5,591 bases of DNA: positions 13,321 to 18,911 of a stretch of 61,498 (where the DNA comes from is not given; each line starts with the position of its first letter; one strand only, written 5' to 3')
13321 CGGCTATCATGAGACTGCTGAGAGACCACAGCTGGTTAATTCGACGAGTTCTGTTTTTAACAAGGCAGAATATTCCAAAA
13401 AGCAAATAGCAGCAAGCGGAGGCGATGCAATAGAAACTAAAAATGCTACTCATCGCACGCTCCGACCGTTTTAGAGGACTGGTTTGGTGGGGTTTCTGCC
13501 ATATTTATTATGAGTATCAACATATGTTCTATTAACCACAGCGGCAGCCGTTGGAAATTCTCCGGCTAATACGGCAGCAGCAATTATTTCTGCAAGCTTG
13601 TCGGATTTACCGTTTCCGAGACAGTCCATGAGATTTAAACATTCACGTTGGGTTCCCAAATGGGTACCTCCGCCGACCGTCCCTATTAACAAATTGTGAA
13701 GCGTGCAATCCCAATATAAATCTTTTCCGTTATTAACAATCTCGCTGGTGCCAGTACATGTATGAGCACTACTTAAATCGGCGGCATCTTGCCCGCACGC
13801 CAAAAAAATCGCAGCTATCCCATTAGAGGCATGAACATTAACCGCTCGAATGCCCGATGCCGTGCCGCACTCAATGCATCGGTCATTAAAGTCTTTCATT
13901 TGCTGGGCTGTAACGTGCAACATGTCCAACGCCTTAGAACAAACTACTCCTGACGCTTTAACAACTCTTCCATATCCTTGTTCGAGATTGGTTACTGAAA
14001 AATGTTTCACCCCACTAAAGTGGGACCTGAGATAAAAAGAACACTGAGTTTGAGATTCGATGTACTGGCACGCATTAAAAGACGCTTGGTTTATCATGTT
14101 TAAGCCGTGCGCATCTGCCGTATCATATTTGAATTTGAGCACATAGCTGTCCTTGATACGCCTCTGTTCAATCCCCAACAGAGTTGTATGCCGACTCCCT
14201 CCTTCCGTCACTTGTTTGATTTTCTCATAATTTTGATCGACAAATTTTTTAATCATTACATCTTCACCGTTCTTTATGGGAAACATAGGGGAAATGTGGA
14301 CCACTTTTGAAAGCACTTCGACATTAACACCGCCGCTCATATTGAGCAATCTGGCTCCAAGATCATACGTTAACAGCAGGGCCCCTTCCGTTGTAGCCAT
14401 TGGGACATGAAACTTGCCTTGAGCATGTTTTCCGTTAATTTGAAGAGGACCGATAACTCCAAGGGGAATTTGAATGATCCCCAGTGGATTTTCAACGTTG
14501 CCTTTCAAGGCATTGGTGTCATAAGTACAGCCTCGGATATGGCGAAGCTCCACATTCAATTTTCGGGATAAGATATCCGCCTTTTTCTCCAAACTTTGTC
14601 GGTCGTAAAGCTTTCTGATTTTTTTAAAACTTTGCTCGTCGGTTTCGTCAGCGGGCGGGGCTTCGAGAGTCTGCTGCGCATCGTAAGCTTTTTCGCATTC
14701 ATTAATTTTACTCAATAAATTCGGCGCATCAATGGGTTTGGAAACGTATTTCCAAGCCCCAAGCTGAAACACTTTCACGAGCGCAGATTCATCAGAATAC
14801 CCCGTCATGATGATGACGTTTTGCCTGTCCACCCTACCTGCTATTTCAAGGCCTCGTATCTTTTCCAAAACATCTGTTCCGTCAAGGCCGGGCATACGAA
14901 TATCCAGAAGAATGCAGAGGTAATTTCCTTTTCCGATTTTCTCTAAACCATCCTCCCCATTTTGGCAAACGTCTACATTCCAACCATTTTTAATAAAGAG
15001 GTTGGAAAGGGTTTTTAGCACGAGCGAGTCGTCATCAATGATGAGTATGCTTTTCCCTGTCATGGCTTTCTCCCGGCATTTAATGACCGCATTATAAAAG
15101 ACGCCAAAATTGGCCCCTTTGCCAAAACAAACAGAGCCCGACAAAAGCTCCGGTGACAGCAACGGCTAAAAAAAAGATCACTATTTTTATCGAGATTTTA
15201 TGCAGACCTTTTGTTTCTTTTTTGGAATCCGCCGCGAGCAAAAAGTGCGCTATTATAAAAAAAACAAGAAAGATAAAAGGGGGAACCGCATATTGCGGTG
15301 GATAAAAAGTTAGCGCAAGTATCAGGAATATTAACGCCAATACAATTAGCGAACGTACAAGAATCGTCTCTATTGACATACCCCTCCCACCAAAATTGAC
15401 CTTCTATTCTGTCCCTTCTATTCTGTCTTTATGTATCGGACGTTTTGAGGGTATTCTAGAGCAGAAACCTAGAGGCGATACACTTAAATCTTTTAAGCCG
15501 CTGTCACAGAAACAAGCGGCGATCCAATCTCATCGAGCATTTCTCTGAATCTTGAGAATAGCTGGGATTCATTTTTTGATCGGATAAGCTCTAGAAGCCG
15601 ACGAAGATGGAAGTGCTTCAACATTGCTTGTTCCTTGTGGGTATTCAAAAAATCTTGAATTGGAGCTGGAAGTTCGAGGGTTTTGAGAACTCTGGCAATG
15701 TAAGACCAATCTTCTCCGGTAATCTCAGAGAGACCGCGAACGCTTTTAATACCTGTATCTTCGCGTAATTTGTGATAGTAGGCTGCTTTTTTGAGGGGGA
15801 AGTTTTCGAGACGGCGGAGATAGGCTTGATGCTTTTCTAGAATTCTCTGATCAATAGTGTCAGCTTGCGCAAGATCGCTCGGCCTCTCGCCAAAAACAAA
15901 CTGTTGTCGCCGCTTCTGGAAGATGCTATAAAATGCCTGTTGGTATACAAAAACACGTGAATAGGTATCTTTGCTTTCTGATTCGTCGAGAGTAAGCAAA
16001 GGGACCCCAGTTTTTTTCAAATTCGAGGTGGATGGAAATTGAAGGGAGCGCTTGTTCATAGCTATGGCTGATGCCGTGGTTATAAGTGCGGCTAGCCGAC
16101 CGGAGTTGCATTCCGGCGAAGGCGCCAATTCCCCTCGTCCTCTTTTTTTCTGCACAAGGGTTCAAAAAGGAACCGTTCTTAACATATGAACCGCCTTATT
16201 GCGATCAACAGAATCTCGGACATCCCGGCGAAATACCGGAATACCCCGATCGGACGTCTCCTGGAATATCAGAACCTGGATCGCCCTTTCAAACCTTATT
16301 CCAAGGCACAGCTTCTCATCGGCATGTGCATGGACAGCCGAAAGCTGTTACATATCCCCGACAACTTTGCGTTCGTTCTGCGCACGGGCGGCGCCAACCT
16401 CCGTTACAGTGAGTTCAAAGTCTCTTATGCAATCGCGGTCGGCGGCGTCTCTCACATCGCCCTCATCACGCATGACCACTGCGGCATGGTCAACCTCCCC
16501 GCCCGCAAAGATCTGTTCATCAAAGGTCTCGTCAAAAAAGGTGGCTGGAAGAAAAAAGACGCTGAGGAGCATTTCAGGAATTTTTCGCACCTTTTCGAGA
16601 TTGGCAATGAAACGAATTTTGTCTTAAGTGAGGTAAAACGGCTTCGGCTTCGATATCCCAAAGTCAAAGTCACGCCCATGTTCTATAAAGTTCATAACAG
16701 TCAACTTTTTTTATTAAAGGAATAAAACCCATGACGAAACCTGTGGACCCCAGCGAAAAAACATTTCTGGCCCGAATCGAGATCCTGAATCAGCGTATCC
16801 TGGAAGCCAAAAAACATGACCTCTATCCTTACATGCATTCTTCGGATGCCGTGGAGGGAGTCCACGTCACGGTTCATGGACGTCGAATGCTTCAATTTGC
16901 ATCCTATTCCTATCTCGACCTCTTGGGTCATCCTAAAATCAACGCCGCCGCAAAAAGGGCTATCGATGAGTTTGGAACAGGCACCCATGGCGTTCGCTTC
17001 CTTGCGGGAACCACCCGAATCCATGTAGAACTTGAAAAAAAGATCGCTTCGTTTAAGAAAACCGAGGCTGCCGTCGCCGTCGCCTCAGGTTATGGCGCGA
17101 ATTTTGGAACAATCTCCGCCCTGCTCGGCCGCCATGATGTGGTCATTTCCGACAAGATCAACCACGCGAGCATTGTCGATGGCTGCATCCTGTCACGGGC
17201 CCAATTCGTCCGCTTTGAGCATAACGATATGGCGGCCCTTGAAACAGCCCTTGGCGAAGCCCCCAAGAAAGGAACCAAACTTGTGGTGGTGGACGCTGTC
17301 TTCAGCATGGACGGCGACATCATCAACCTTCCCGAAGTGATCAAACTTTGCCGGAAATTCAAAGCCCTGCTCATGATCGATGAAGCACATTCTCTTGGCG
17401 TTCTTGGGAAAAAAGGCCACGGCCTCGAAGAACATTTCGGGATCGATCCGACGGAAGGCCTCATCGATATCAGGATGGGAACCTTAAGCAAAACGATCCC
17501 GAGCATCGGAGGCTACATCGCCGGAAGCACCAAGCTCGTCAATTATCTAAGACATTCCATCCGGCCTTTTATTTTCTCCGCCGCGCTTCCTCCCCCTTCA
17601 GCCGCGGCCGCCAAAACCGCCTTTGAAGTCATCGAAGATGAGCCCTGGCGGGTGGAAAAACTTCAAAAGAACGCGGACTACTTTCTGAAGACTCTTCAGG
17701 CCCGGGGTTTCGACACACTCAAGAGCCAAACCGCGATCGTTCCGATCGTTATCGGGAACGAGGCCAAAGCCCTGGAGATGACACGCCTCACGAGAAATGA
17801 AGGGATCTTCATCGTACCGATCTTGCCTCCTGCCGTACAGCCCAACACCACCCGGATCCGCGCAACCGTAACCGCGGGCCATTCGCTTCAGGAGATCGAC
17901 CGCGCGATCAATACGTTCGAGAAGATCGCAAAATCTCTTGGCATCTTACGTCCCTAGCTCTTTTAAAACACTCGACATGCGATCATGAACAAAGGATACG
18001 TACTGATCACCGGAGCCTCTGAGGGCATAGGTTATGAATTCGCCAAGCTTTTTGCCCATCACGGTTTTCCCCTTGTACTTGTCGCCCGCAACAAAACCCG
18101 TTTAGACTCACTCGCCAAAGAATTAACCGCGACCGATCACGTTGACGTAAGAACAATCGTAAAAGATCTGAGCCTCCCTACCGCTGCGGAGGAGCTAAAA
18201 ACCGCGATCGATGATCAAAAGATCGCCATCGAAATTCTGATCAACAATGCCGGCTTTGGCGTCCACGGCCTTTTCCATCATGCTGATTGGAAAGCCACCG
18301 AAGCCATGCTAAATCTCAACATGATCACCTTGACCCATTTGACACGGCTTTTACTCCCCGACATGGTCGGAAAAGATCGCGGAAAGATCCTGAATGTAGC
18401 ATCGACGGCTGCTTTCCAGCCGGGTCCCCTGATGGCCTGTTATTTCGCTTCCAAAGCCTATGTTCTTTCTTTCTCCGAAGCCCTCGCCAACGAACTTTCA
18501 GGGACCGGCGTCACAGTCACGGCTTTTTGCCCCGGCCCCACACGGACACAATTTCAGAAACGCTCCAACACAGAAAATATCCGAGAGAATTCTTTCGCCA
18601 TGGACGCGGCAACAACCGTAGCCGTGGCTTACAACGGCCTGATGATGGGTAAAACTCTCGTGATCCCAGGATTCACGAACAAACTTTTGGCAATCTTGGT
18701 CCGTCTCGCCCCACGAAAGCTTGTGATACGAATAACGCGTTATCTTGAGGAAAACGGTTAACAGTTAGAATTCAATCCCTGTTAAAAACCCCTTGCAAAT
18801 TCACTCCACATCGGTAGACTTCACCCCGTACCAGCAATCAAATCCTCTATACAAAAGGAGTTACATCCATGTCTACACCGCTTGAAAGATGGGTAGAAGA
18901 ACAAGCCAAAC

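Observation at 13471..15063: A response-regulator receiver domain is fused to a complete HMG-CoA-reductase-like domain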

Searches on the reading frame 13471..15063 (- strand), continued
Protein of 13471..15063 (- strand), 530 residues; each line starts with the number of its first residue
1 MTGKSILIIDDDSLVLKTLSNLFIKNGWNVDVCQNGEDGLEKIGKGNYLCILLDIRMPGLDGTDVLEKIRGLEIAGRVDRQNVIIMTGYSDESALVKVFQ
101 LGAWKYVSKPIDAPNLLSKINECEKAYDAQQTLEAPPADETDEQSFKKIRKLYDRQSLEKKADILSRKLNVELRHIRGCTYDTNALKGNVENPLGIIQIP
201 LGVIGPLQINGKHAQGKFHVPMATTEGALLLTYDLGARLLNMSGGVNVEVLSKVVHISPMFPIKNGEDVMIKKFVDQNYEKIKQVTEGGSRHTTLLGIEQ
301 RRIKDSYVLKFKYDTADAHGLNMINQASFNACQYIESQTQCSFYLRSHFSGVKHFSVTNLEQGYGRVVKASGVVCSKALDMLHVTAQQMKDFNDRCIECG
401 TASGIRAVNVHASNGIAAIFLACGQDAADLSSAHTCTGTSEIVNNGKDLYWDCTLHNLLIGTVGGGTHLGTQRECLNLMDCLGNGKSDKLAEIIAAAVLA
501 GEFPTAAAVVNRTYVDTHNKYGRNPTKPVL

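Call 84: search_protein_families(library=pfam, proteins=[P0117, P0120, P0110, P0106, P0018, P0039, P0096, L001:15474-17165:+, L001:11897-12808:+], max_evalue=0.01)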
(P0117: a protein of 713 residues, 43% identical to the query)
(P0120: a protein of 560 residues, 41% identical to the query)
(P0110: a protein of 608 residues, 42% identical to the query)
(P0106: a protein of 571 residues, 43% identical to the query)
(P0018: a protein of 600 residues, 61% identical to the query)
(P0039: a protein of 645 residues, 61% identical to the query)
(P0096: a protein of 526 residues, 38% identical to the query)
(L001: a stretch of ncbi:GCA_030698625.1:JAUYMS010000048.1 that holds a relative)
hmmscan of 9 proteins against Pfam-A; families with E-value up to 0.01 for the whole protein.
P0117 (713 aa): 3 families
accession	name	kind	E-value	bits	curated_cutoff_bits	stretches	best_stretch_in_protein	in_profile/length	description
PF00368.23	HMG-CoA_red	-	5.9e-111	371.5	27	1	333-701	2-368/368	Hydroxymethylglutaryl-coenzyme A reductase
PF07238.19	PilZ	-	5e-07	30.4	22.5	1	153-251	2-98/102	PilZ domain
PF00550.31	PP-binding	-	8.9e-07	29.5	20.8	1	8-74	2-67/67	Phosphopantetheine attachment site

P0120 (560 aa): 1 family
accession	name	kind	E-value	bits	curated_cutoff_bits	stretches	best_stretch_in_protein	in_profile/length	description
PF00368.23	HMG-CoA_red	-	3.7e-112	375.4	27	1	180-548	2-368/368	Hydroxymethylglutaryl-coenzyme A reductase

P0110 (608 aa): 2 families
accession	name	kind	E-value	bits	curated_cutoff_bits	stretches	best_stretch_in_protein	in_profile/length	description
PF00368.23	HMG-CoA_red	-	9.4e-112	374.1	27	1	229-597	2-368/368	Hydroxymethylglutaryl-coenzyme A reductase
PF07238.19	PilZ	-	1.2e-12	48.5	22.5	1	70-164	1-93/102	PilZ domain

P0106 (571 aa): 2 families
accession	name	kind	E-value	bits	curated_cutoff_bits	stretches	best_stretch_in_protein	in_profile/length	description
PF00368.23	HMG-CoA_red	-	2.7e-113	379.2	27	1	191-560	1-368/368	Hydroxymethylglutaryl-coenzyme A reductase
PF07238.19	PilZ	-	1.4e-07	32.2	22.5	1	9-98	2-88/102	PilZ domain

P0018 (600 aa): 2 families
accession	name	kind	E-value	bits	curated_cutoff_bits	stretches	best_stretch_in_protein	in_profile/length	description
PF00368.23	HMG-CoA_red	-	5.4e-85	286.1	27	1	230-595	2-368/368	Hydroxymethylglutaryl-coenzyme A reductase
PF00072.30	Response_reg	-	1.8e-24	86.5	30.2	1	79-194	1-111/111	Response regulator receiver domain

P0039 (645 aa): 3 families
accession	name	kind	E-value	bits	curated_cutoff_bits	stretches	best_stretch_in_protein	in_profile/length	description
PF00368.23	HMG-CoA_red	-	3.5e-84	283.4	27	1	273-637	3-368/368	Hydroxymethylglutaryl-coenzyme A reductase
PF00072.30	Response_reg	-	6.9e-27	94.3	30.2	1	5-114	1-110/111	Response regulator receiver domain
PF07238.19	PilZ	-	3.5e-13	50.2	22.5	1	124-230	1-100/102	PilZ domain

P0096 (526 aa): 3 families
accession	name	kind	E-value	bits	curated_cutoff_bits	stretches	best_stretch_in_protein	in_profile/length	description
PF00368.23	HMG-CoA_red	-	6e-105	351.7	27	1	162-522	6-365/368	Hydroxymethylglutaryl-coenzyme A reductase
PF00072.30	Response_reg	-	3.7e-28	98.3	30.2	1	9-120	1-110/111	Response regulator receiver domain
PF23198.2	PDE8A_N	-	5e-05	23.7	29.6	1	9-85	13-90/147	PDE8A-like, N-terminal domain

L001:15474-17165:+ (563 aa): 5 families
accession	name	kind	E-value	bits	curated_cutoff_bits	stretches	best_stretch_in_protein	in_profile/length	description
PF00109.32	ketoacyl-synt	-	1.8e-39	136.3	20.8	1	156-397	3-252/252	Beta-ketoacyl synthase, N-terminal domain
PF02801.28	Ketoacyl-synt_C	-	5.2e-31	107.5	20.8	1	405-520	1-119/119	Beta-ketoacyl synthase, C-terminal domain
PF00072.30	Response_reg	-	3.2e-23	82.5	30.2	1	7-120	1-110/111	Response regulator receiver domain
PF02803.24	Thiolase_C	-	0.00071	19.7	27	1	429-510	23-99/123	Thiolase, C-terminal domain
PF00108.29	Thiolase_N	-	0.0042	16.9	26.4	0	300-342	71-113/260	Thiolase, N-terminal domain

L001:11897-12808:+ (303 aa): 2 families
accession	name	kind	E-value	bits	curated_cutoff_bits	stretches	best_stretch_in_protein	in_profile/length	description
PF00072.30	Response_reg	-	1.7e-27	96.3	30.2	1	7-120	1-110/111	Response regulator receiver domain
PF13279.12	4HBT_2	-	5e-10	40.3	25.5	1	163-278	3-117/122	Thioesterase-like superfamily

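Call 99: search_protein_representatives(protein=window:13471-15063:-)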
Query: 530 residues. Proteins with E-value up to 0.001 (for the whole library): 232699; up to 1e-10: 15064; up to 1e-30: 459. The best 150 are listed.
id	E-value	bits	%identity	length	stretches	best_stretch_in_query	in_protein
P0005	3.8e-230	781.0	63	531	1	1-529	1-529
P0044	1.0e-164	565.1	62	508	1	129-529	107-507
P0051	2.6e-160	550.6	62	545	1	138-529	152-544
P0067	4.4e-144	497.1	57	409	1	117-523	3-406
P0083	2.7e-109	382.3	59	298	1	144-432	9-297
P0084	1.4e-106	373.3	60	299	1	240-525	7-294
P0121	4.8e-102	358.4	46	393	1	144-522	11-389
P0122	7.7e-95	334.6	43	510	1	150-525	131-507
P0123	2.9e-93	329.4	44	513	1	151-525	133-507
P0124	3.9e-93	329.0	57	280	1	1-270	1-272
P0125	4.6e-93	328.7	43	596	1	134-523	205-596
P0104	2.1e-91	323.3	43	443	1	152-524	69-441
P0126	8.1e-88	311.4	38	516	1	4-520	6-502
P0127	1.8e-85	303.7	41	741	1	157-526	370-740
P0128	3.4e-84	299.5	38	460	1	153-523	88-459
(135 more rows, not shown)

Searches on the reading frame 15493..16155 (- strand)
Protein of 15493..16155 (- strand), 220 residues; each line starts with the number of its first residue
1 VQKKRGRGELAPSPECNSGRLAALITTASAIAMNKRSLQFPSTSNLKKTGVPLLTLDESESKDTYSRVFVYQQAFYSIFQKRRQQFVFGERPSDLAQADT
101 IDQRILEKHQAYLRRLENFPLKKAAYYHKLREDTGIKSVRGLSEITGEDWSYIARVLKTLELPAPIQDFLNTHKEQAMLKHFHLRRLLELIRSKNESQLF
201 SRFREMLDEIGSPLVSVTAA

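Call 3: search_protein_families(library=pfam, proteins=[window:15493-16155:-], max_evalue=0.01)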
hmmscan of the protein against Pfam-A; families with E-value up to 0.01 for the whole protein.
window:15493-16155:- (220 aa): 1 family
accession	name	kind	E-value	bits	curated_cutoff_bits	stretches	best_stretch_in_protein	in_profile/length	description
PF17762.8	HTH_ParB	-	0.00029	21.4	22.6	1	120-202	5-82/102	ParB HTH domain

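Call 4: search_protein_families(library=ncbifam, proteins=[window:15493-16155:-], max_evalue=0.01)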
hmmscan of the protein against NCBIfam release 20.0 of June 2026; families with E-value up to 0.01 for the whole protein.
window:15493-16155:- (220 aa): 1 family
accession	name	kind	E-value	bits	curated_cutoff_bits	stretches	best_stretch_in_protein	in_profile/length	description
TIGR00180.1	parB_part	domain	0.00023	21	58.45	1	115-193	100-174/186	ParB/RepB/Spo0J family partition protein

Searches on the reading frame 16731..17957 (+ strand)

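Call 3: search_protein_families(library=pfam, proteins=[window:16731-17957:+], max_evalue=0.01)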
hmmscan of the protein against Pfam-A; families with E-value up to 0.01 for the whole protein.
window:16731-17957:+ (408 aa): 4 families
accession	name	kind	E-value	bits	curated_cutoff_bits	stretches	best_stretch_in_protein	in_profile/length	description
PF00155.27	Aminotran_1_2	-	7.7e-64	216.6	19.7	1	53-395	3-360/361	Aminotransferase class I and II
PF01053.26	Cys_Met_Meta_PP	-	7.4e-09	35.1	27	1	98-225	54-181/381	Cys/Met metabolism PLP-dependent enzyme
PF01041.23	DegT_DnrJ_EryC1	-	0.00011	22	19.8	1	99-224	27-152/360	DegT/DnrJ/EryC1/StrS aminotransferase family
PF00266.25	Aminotran_5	-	0.00045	19.8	21.5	1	97-222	44-180/371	Aminotransferase class-V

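Call 4: search_protein_families(library=ncbifam, proteins=[window:16731-17957:+], max_evalue=0.01)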
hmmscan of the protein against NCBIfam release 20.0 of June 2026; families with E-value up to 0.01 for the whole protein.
window:16731-17957:+ (408 aa): 37 families (the best 25 are shown)
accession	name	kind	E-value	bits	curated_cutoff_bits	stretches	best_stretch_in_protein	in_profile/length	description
NF047600.1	SerpalmtaseCFB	equivalog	7.8e-129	429.8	640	1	21-405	13-394/395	serine palmitoyltransferase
TIGR01825.1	gly_Cac_T_rel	subfamily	1.9e-123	412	535.4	1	20-406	2-385/385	BioF/Kbl family PLP-dependent acyltransferase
TIGR00858.1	bioF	equivalog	3.3e-121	404.5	426.45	1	40-396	10-364/365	8-amino-7-oxononanoate synthase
NF005394.0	PRK06939.1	equivalog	2.2e-117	392.2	460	1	17-405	7-396/397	glycine C-acetyltransferase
TIGR01822.1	2am3keto_CoA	equivalog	2.2e-96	323.2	493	1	43-406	29-393/393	glycine C-acetyltransferase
NF047599.1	SerpalmtaseBetaP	equivalog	2.7e-93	312.8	500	1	30-403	21-393/394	serine palmitoyltransferase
NF047603.1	SerpalmtaseAlphaP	equivalog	1.7e-80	270.6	670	1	45-406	39-399/399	serine palmitoyltransferase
TIGR01821.1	5aminolev_synth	equivalog_domain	1.2e-76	258.2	338.55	1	51-405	45-399/402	5-aminolevulinate synthase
NF005526.0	PRK07179.1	equivalog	1.2e-60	205.2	428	1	50-403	53-399/407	alpha-hydroxyketone-type quorum-sensing autoinducer synthase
NF005697.0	PRK07505.1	subfamily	3.2e-38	131.4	342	1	16-401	14-400/405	hypothetical protein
NF004608.1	PRK05937.1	equivalog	4.6e-34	117.8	399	1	84-351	42-302/366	8-amino-7-oxononanoate synthase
NF000586.1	PRK00011.1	subfamily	6.4e-09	35.1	335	1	102-335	69-303/404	serine hydroxymethyltransferase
TIGR01328.1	met_gam_lyase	equivalog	8.8e-08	31.4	549.7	1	100-222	63-185/391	methionine gamma-lyase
NF005695.0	PRK07503.1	equivalog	9.6e-07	27.8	666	1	101-225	70-194/403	methionine gamma-lyase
TIGR03588.1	PseC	equivalog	6.1e-06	25.4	423.5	1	99-225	33-163/380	UDP-4-amino-4,6-dideoxy-N-acetyl-beta-L-altrosamine transaminase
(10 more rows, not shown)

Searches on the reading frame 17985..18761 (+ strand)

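Call 3: search_protein_families(library=pfam, proteins=[window:17985-18761:+], max_evalue=0.01)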
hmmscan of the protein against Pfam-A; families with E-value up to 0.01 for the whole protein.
window:17985-18761:+ (258 aa): 3 families
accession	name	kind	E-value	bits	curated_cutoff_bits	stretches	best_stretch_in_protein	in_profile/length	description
PF00106.31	adh_short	-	1.2e-46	159.1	26.6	1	6-197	3-193/195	short chain dehydrogenase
PF13561.12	adh_short_C2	-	1e-28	101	27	1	10-201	1-192/236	Enoyl-(Acyl carrier protein) reductase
PF08659.16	KR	-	7.6e-09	36.2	22.6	1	4-180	1-172/180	KR domain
